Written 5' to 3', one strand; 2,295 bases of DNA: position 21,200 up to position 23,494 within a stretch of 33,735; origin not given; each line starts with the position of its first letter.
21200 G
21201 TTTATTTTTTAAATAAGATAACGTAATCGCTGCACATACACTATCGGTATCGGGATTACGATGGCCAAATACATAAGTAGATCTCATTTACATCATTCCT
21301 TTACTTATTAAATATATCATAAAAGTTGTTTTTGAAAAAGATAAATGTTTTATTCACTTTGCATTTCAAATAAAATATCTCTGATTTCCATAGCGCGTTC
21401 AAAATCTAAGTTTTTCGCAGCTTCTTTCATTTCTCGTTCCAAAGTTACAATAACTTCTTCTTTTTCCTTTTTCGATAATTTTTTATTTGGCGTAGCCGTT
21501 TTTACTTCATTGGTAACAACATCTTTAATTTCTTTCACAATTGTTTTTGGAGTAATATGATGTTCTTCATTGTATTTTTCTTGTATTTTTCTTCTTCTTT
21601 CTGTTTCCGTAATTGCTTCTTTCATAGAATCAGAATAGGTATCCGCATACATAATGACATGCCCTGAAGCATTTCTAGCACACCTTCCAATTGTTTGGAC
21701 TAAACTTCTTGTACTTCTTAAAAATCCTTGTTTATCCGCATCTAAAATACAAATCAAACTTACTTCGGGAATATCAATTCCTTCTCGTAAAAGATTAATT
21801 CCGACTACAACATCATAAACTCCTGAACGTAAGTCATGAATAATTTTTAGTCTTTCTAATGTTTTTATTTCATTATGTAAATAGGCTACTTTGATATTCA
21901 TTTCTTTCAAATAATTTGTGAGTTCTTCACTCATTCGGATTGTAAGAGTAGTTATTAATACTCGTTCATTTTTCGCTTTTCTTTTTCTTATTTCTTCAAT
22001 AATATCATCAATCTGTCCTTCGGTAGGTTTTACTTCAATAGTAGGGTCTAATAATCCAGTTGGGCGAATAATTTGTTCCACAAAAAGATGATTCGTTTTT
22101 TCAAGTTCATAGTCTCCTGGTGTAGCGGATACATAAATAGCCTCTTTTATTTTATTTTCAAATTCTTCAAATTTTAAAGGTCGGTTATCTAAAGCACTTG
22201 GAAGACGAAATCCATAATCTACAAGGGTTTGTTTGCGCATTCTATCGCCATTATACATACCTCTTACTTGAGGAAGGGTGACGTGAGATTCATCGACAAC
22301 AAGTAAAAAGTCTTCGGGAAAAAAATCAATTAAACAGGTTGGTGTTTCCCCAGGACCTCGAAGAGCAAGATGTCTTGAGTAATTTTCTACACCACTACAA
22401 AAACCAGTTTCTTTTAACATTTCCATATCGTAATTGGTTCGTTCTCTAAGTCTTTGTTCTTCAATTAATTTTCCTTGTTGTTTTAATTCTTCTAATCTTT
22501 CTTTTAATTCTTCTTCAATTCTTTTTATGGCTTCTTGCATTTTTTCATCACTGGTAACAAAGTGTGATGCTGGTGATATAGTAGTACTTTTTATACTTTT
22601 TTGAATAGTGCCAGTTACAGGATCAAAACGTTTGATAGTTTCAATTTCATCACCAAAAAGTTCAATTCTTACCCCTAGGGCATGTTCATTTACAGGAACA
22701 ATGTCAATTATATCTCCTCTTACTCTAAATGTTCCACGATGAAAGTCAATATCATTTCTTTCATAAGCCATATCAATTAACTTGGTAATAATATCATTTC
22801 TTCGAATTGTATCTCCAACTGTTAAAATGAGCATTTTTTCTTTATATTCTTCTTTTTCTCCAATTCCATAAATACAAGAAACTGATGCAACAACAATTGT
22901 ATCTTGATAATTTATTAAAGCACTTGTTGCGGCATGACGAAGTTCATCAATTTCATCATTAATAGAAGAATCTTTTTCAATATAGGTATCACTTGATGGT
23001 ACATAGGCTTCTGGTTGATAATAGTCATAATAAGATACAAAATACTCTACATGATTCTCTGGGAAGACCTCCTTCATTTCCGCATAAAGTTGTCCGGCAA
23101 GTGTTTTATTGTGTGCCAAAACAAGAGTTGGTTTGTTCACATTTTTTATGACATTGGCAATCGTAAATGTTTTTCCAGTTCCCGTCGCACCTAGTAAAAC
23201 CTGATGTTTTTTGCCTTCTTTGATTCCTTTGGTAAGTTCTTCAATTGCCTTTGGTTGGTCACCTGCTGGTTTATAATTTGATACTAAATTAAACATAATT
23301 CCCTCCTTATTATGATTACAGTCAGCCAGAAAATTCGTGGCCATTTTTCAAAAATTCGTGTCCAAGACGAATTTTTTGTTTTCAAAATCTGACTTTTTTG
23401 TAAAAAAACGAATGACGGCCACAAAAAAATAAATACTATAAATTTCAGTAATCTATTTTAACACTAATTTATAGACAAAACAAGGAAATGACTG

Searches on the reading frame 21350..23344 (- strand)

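Call 16: search_protein_families(library=pfam, proteins=[window:21350-23344:-], max_evalue=0.01)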
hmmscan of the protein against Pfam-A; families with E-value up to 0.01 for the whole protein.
window:21350-23344:- (664 aa): 11 families
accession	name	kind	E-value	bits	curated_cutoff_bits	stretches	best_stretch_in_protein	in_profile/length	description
PF17757.6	UvrB_inter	-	1.5e-32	112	22.9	1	173-262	2-91/91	UvrB interaction domain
PF12344.14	UvrB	-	1.1e-21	76.8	27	1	565-607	1-43/43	Ultra-violet resistance protein B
PF00271.37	Helicase_C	-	3.5e-20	72.7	23.5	1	445-558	3-109/110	Helicase conserved C-terminal domain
PF04851.21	ResIII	-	1.6e-13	51.3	22.5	1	25-105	3-84/164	Type III restriction enzyme, res subunit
PF02151.25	UVR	-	7.4e-09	35.5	21.5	1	629-656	1-28/36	UvrB/uvrC motif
PF00270.35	DEAD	-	3.8e-06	27.2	26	1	30-98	4-73/167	DEAD/DEAH box helicase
PF21090.3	P-loop_SecA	-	5.4e-05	23.3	27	1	442-525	16-97/205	SecA P-loop domain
PF13307.12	Helicase_C_2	-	0.0036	17.8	25.3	0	456-533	6-88/170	Helicase C-terminal domain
PF13604.12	AAA_30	-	0.005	17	27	0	30-89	6-65/191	AAA domain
PF12775.13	AAA_7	-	0.0055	16.7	25.8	0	38-74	26-62/181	P-loop containing dynein motor region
PF13245.12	AAA_19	-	0.0063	17.1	25.1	0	46-73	12-39/134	AAA domain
